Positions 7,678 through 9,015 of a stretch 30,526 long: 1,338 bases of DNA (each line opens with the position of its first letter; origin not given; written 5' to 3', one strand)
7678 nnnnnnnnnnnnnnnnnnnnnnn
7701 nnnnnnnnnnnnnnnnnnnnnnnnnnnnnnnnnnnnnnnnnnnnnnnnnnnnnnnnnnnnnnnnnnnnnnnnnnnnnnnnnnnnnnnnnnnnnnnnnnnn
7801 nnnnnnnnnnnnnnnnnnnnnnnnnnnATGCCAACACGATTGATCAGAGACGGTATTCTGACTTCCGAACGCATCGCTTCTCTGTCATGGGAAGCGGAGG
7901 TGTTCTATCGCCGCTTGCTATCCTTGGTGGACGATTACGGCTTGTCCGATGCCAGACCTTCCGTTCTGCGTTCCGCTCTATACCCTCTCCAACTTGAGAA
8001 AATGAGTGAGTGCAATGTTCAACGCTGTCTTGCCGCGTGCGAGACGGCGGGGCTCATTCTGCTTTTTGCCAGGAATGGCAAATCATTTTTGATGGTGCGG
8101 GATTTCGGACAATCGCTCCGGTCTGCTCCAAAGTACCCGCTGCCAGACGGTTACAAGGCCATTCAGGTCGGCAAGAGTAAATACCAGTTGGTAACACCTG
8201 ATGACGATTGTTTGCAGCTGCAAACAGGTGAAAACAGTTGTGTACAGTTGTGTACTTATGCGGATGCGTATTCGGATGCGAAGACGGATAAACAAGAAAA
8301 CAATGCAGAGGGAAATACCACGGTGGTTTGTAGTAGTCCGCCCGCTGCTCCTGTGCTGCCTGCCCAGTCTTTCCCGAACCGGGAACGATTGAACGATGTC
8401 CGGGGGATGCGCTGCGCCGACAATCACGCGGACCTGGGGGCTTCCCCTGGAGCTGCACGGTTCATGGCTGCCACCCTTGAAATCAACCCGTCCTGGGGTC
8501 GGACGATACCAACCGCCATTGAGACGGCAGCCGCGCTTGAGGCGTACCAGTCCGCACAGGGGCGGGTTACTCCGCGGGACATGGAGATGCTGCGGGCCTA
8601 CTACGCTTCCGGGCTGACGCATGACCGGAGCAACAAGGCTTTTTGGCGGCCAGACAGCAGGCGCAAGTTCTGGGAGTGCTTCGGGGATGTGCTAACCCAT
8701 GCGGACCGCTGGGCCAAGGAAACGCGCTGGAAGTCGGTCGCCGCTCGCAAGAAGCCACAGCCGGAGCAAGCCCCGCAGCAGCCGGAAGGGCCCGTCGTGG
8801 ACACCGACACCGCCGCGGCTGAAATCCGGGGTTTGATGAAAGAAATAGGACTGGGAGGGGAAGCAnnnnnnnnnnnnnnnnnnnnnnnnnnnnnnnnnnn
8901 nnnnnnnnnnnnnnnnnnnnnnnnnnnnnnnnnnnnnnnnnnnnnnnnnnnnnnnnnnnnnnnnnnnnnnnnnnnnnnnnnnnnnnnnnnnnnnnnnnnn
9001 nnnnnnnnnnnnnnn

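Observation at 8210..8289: Iteron-like repeat array embedded in the replication-initiator gene (candidate ori)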

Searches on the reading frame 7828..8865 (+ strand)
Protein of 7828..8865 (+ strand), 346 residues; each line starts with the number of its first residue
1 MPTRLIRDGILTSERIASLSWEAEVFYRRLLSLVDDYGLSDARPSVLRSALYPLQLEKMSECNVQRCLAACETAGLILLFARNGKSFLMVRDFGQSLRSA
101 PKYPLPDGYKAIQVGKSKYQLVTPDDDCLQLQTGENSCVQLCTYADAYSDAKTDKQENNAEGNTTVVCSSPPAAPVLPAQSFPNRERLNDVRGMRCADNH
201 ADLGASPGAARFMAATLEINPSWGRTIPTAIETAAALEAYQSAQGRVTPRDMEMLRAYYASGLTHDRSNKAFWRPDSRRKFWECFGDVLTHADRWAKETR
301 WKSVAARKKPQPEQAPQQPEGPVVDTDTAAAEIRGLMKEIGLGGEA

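Call 3: search_protein_families(library=pfam, proteins=[window:7828-8865:+], max_evalue=1)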
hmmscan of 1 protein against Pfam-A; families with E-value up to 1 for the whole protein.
window:7828-8865:+ (346 aa): 0 families

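Call 4: search_protein_families(library=phrogs, proteins=[window:7828-8865:+], max_evalue=0.1)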
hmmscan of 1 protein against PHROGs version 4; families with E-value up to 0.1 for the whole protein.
window:7828-8865:+ (346 aa): 5 families
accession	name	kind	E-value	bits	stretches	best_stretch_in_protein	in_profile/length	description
phrog_2149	-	DNA, RNA and nucleotide metabolism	2.5e-12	48.2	1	12-118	12-125/289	replication initiation protein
phrog_1408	-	DNA, RNA and nucleotide metabolism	3.1e-12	47.6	1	11-156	12-150/302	replication initiation protein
phrog_5810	-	DNA, RNA and nucleotide metabolism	5e-12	47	1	1-160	2-134/268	replication initiation protein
phrog_16167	-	DNA, RNA and nucleotide metabolism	3.5e-06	28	1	4-131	5-130/315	replication initiation protein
phrog_12556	-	DNA, RNA and nucleotide metabolism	0.0073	16.9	1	4-93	5-89/347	replication initiation protein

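Call 11: find_homologous_proteins(query=window:7828-8865:+)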
Query window:7828-8865:+ (346 aa): 641 proteins with E <= 0.001 among 4247 candidates; the best 120 are listed.
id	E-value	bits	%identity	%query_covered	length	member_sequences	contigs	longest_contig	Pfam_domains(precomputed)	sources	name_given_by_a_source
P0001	4.4e-228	774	99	100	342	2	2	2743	-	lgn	-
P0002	1.0e-213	727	92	100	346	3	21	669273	-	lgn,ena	-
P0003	3.9e-213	725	92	100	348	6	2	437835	-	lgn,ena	-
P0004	8.2e-213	724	91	99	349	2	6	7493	-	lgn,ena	-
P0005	3.7e-211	719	92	100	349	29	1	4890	-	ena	-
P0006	1.1e-209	714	92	100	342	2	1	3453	-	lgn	-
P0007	3.2e-207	706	90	100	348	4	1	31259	-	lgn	-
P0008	4.9e-207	705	89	99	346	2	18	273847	-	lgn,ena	-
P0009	6.9e-207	705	90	100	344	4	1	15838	-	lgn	-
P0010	8.9e-206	701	89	100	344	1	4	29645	-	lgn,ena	-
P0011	9.3e-206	701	90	100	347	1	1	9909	-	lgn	-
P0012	1.5e-205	700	89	99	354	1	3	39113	-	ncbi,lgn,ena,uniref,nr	ncbi:MAG: hypothetical protein KHX31_08670 [Akkermansia sp.]|uniref:hypothetical protein n=1 Tax=Akk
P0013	2.8e-205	699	89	99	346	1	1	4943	-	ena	-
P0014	2.9e-205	699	88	100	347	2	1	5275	-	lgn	-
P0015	5.1e-205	698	87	100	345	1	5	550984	-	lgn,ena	-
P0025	1.2e-203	694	86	100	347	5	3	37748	-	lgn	-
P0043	7.3e-180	616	80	100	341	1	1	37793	-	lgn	-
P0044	1.5e-174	598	78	99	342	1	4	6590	-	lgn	-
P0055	2.7e-155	535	69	99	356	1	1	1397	-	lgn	-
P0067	6.7e-139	481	64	99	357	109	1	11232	-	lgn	-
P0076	1.1e-109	385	80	65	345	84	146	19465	-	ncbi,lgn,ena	-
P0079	5.5e-106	373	88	54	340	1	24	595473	-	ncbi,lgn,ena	-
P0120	1.3e-91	326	69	55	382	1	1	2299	-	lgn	-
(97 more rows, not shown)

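Call 15: find_related_loci(query=A1, collection=viral_contigs, flank=3000)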
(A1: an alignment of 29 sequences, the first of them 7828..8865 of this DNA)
Query A1 (346 aa) in viral_contigs; peptide patterns used: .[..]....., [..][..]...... (x = any residue, [..] = any of these).
100 stretches matched a pattern; 66 encode a relative of the query (tblastn E <= 1e-3); 64 distinct loci.
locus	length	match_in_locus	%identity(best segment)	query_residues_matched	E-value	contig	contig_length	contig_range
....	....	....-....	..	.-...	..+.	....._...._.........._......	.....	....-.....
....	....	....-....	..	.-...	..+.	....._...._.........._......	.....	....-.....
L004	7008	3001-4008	73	1-345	5e-163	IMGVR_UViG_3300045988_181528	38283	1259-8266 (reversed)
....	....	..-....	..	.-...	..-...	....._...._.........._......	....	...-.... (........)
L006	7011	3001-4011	72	1-346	6e-162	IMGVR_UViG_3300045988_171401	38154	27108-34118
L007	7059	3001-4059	65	1-345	4e-151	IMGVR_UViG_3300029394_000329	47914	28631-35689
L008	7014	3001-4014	63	3-345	1e-145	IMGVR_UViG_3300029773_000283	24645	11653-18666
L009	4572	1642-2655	63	3-345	3e-148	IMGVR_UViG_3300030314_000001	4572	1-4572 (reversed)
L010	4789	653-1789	60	1-341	1e-145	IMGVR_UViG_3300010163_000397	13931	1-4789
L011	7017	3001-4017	64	3-345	2e-145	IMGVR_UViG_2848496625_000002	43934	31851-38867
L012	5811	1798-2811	64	3-345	2e-145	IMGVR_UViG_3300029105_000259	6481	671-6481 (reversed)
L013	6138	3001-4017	64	3-345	2e-144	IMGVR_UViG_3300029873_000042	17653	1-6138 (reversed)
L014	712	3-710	91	51-284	5e-160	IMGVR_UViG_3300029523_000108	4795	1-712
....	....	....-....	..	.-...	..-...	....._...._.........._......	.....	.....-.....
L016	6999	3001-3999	62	3-345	8e-139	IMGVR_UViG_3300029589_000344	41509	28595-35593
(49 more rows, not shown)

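Call 21: find_related_loci(query=A1, collection=genome_contigs, flank=3000)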
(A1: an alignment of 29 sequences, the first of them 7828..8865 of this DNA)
Query A1 (346 aa) in genome_contigs; peptide patterns used: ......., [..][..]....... (x = any residue, [..] = any of these).
104 stretches matched a pattern; 2 encode a relative of the query (tblastn E <= 1e-3); 2 distinct loci.
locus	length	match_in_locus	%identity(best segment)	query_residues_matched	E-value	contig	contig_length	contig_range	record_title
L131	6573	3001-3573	81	159-345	5e-99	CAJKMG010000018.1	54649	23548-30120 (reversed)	MAG TPA_asm: uncultured Akkermansia sp. isolate ERR414247-bin.14 genome assembly, contig: NODE_344_length_54649_cov_11.2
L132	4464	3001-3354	41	219-344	9e-18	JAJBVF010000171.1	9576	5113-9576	MAG: Clostridiales bacterium isolate U_127080 U_127080=NODE_562_length_9576_cov_6.382838, whole genome shotgun sequence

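Call 27: search_solved_structures(query=window:7828-8865:+, max_evalue=10)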
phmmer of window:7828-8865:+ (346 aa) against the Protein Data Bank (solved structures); distinct sequences matched with E-value up to 10: 3.
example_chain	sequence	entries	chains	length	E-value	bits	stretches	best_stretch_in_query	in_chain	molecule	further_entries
6a4x_A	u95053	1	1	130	0.27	13.8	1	207-255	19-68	Bleomycin resistance protein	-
4bts_AE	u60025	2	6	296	0.46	13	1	230-330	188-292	40S RIBOSOMAL PROTEIN RPS2E | RIBOSOMAL PROTEIN S5 CONTAINING PROTEIN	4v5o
1pc6_A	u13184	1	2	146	0.52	12.8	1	276-317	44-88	Protein ninB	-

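Call 28: search_protein_families(library=ncbifam, proteins=[window:7828-8865:+], max_evalue=1)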
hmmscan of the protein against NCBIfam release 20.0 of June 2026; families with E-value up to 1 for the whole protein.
window:7828-8865:+ (346 aa): 0 families

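Call 29: find_encoding_contigs(protein=P0044, flank=1500, max_places=1)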
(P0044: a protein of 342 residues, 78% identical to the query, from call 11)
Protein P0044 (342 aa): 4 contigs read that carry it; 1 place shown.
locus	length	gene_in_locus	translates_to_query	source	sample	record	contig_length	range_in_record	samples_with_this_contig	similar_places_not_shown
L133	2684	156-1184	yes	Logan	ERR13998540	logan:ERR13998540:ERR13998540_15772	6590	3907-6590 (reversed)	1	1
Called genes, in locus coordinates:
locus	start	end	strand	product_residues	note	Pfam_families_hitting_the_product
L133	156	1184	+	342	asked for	-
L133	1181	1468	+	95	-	-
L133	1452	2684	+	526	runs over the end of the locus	-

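Call 30: find_encoding_contigs(protein=P0043, flank=1500, max_places=1)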
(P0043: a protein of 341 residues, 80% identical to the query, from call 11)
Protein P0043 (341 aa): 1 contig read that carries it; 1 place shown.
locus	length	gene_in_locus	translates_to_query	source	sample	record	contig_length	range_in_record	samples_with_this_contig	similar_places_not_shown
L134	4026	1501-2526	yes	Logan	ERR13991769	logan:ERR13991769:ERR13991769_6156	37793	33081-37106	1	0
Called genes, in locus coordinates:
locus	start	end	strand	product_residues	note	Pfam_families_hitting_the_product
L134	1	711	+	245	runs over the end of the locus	PF07505:DUF5131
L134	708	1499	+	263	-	PF02086:MethyltransfD12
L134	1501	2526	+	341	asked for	-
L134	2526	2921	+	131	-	PF12802:MarR_2 (weak)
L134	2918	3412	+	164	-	PF03592:Terminase_2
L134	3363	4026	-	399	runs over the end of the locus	PF13102:Phage_int_SAM_5 (weak), PF00589:Phage_integrase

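Call 31: find_encoding_contigs(protein=P0015, flank=1500, max_places=1)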
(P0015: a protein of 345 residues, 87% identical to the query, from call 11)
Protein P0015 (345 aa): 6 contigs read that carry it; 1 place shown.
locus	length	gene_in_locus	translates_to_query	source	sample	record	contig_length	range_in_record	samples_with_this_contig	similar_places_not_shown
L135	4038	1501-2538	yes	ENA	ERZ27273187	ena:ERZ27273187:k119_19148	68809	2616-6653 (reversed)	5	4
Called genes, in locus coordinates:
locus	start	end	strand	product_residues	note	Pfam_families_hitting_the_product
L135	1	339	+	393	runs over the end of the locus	PF10926:DUF2800, PF12705:PDDEXK_1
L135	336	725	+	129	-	-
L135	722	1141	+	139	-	-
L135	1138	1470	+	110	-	-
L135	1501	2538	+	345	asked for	-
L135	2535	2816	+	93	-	PF01047:MarR (weak), PF12802:MarR_2 (weak)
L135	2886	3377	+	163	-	-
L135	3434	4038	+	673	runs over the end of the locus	-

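Call 32: find_encoding_contigs(protein=P0025, flank=1500, max_places=1)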
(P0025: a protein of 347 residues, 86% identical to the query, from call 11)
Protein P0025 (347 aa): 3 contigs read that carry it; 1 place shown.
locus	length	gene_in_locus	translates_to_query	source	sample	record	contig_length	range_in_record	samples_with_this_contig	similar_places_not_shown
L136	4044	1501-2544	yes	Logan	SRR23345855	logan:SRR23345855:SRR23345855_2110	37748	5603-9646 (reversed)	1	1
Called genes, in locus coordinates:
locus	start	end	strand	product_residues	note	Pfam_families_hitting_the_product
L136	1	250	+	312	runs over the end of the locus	PF12705:PDDEXK_1, PF12684:DUF3799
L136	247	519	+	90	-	-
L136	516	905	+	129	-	-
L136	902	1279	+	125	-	-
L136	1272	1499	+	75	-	PF04266:ASCH (weak)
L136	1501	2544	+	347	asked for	-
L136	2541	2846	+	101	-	-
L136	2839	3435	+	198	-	PF03592:Terminase_2 (weak)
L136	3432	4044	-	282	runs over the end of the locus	-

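Call 46: predict_structure(alignment_id=A2)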
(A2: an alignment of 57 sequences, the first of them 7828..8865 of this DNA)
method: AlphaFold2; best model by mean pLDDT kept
length: 346 residues; sequences in the alignment: 57
mean_pLDDT: 58.0   pTM: 0.37
mean pLDDT of the five models: 58.0, 56.5, 56.1, 55.2, 55.0
residues with pLDDT >= 90: 43; 70-90: 83; 50-70: 57; < 50: 163
segments of 3 or more residues with pLDDT < 50: 1-3, 127-214, 223-228, 237-245, 262-267, 270-278, 291-293, 299-321
pLDDT, mean of each block of 10 residues (from residue 1): 50 80 90 88 93 87 93 91 91 75 85 78 57 33 29 29 28 32 32 27 40 48 47 47 48 55 47 46 51 48 40 39 67 81 56
secondary structure, 60 per line:
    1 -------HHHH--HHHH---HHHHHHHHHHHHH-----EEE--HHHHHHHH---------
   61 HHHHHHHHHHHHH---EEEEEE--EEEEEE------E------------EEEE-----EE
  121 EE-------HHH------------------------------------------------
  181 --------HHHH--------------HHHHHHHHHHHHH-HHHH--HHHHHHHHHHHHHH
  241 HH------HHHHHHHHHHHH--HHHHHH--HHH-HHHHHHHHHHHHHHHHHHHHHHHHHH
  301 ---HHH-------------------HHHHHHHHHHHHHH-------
elements in order: H8-11 H14-17 H21-33 E39-41 H44-51 H61-73 E77-82 E85-90 E110-113 E119-122 H189-192 H207-219 H221-224 H227-242 H249-260 H263-268 H275-300 H326-339

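Call 49: fold_search(model_id=the predicted structure, library=pdb)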
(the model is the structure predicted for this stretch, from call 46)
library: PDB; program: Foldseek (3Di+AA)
matches with E <= 10: 1038; with E <= 0.001: 0
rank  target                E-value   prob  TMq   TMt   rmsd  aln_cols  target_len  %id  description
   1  5fd6_D                3.3e-03  1.00  0.21  0.48   7.7       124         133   20  zinc-bound manganese uptake regulator (released 2016-12-28)
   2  5fd5_C                7.6e-03  0.99  0.20  0.45   7.2       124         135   20  manganese uptake regulator (released 2016-12-28)
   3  5fd6_B                8.1e-03  1.00  0.21  0.48   6.9       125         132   17  zinc-bound manganese uptake regulator (released 2016-12-28)
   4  4pql_A                8.6e-03  1.00  0.19  0.47   3.5        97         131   18  N-Terminal domain of DNA binding protein (released 2014-06-11)
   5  5fd5_D                1.0e-02  0.99  0.20  0.46   7.4       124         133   20  manganese uptake regulator (released 2016-12-28)
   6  2w57_A                1.1e-02  1.00  0.21  0.50   7.3       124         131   13  Crystal structure of the Vibrio cholerae ferric uptake regulator (Fur) reveals structural rearrangement of the DNA-bin (released 2009-01-20)
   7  6aht_B                1.2e-02  0.96  0.13  0.38   9.0        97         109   21  Plasmid partitioning protein TubR from Bacillus cereus (released 2019-06-26)
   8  5fd5_A                1.2e-02  0.99  0.20  0.45   7.2       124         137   20  manganese uptake regulator (released 2016-12-28)
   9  4pql_B                1.3e-02  1.00  0.19  0.46   3.6        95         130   20  N-Terminal domain of DNA binding protein (released 2014-06-11)
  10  4pt7_B                1.3e-02  1.00  0.20  0.47   3.9       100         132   20  Structure of initiator (released 2014-06-25)
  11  5ey0_B                1.4e-02  1.00  0.19  0.25   3.0        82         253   16  Crystal structure of CodY from Staphylococcus aureus with GTP and Ile (released 2016-09-14)
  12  5fd6_A                1.5e-02  0.99  0.21  0.46   7.8       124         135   19  zinc-bound manganese uptake regulator (released 2016-12-28)
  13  8j6w                  1.8e-02  0.99  0.22  0.46   7.2       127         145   16  Full length crystal structure of Escherichia coli Fur (released 2024-05-01)
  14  5fd5_E                1.9e-02  0.99  0.21  0.47   7.2       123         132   20  manganese uptake regulator (released 2016-12-28)
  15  5fd5_B                2.0e-02  0.97  0.19  0.43   7.2       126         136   18  manganese uptake regulator (released 2016-12-28)
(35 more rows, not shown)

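Call 67: search_protein_families(library=pfam, proteins=[P0076, P0079, P0120, P0067, P0055], max_evalue=0.01)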
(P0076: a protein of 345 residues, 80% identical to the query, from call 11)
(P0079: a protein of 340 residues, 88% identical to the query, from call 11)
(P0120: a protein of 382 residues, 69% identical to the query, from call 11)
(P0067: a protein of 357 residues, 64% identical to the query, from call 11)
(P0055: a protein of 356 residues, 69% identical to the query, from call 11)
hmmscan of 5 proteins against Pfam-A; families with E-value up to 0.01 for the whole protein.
P0076 (345 aa): 0 families

P0079 (340 aa): 0 families

P0120 (382 aa): 0 families

P0067 (357 aa): 0 families

P0055 (356 aa): 0 families

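Call 68: search_protein_families(library=phrogs, proteins=[P0076, P0079, P0120], max_evalue=0.001)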
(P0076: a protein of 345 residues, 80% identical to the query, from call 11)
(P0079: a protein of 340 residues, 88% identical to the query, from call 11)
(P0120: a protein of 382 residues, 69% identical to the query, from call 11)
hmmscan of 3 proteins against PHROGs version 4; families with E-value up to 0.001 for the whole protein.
P0076 (345 aa): 0 families

P0079 (340 aa): 0 families

P0120 (382 aa): 2 families
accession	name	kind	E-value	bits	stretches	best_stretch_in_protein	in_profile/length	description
phrog_2509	-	DNA, RNA and nucleotide metabolism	1.9e-48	166.4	1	1-184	1-181/277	replication initiation protein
phrog_9474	-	DNA, RNA and nucleotide metabolism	2.7e-28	100.3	1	3-191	1-180/288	replication initiation protein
